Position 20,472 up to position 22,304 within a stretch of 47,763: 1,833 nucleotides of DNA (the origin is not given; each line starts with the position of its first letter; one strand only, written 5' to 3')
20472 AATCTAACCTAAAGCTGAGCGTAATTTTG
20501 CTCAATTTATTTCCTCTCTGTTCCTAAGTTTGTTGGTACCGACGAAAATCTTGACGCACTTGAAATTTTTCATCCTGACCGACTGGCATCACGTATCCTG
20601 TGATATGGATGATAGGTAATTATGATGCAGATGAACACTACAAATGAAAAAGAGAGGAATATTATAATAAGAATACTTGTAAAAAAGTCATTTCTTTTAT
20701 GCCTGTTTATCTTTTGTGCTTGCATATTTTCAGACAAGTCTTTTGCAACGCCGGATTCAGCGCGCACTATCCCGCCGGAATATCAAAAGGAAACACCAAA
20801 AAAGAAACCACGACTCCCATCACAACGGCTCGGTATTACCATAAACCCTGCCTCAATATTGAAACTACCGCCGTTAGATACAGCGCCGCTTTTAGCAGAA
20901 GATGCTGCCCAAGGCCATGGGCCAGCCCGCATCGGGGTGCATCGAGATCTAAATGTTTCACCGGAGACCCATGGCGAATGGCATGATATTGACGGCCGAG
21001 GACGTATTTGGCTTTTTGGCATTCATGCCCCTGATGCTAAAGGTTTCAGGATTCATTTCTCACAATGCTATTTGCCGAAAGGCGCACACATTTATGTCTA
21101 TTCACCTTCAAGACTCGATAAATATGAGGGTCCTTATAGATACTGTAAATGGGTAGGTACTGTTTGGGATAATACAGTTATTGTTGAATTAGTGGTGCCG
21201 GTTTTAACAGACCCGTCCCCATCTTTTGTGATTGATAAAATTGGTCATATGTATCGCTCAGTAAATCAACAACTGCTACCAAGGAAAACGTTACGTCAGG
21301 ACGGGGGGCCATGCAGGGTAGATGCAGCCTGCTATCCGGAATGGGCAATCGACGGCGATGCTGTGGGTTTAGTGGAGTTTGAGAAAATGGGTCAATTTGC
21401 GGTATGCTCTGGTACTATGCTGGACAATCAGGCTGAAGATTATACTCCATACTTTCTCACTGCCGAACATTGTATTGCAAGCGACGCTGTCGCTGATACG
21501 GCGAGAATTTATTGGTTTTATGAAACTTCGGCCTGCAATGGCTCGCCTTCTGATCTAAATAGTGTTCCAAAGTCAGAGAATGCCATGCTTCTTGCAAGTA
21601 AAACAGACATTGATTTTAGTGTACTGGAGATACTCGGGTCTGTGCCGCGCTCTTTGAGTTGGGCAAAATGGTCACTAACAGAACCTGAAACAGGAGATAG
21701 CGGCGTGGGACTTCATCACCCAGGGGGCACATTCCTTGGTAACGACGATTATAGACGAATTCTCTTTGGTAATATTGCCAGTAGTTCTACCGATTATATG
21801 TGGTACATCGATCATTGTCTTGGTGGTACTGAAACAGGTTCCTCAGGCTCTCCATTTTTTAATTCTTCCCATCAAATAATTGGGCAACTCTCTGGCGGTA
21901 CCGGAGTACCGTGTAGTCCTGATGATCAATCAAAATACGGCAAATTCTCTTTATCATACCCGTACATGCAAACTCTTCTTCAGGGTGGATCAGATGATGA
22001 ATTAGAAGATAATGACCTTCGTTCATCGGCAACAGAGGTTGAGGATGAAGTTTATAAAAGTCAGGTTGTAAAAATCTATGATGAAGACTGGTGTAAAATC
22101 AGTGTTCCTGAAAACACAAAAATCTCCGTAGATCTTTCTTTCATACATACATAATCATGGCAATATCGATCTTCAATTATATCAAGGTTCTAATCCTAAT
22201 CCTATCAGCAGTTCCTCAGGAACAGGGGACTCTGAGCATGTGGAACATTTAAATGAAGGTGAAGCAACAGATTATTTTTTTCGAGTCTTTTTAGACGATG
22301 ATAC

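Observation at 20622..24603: Two adjacent ORFs are one ~1,320-codon secreted multidomain protease gene split at a (CATA)3 tract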

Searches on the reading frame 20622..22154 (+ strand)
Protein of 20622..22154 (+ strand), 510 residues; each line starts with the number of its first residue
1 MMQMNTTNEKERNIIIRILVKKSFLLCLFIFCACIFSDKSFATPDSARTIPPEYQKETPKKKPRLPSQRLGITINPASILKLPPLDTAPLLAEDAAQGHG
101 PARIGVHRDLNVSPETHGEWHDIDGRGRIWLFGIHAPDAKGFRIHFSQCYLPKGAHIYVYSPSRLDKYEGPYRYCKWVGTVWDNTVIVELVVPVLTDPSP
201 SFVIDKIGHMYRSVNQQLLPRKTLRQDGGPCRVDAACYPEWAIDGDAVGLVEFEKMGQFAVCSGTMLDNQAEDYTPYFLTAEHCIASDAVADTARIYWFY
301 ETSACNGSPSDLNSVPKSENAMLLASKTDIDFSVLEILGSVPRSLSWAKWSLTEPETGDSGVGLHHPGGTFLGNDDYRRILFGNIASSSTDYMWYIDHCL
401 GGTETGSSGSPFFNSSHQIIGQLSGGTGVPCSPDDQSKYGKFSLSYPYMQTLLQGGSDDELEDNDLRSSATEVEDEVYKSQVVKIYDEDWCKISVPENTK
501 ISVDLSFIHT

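Call 13: find_encoding_contigs(protein=window:20622-22154:+, flank=10000, max_places=6)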
Protein window:20622-22154:+ (510 aa): no gene with exactly this product is on record in the collection.

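Call 45: search_protein_families(library=pfam, max_evalue=10, proteins=[window:20622-22154:+])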
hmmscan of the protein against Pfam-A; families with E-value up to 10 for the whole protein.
window:20622-22154:+ (510 aa): 5 families
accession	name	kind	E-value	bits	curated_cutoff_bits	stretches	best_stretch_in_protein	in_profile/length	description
PF13365.12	Trypsin_2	-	4.5e-06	27.9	27.6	1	262-421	1-143/144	Trypsin-like peptidase domain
PF00089.32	Trypsin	-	0.0013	19.1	20.6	1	261-431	26-201/220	Trypsin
PF00949.27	Peptidase_S7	-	0.029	14.7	20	1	405-429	95-119/131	Peptidase S7, Flavivirus NS3 serine protease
PF12945.12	PilZNR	-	0.24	12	23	1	473-500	14-41/85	Flagellar protein YcgR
PF06716.16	MP_p6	-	3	8.4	22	1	19-36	10-27/54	Movement protein p6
